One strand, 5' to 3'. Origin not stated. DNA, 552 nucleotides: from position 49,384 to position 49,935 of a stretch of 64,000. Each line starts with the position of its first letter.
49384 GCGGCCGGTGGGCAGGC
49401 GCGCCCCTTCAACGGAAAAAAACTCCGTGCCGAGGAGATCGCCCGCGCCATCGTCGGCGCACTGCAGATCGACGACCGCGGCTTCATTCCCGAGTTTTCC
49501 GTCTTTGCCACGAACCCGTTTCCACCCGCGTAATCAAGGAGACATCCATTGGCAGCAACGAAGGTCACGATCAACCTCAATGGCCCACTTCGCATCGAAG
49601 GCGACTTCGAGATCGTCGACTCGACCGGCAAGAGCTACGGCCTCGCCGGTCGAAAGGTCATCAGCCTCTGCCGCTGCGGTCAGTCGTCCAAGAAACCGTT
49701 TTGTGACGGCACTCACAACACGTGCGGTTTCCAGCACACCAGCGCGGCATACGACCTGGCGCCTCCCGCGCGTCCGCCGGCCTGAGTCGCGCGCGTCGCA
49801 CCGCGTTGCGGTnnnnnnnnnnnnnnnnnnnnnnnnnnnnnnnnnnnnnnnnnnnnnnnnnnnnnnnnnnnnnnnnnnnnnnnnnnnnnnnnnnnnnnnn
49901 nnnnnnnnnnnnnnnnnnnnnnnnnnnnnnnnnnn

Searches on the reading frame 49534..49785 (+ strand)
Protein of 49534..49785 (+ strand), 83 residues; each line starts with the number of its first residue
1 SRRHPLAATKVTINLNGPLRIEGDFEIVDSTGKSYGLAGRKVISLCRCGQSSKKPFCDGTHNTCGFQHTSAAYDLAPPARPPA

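Call 27: search_protein_families(library=pfam, proteins=[window:49534-49785:+], max_evalue=0.001)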
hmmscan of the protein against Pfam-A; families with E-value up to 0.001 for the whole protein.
window:49534-49785:+ (83 aa): 1 family
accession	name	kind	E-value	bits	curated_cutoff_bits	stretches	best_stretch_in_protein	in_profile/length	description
PF09360.15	zf-CDGSH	-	2.2e-19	69.9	29.5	1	16-62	1-48/48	Iron-binding zinc finger CDGSH type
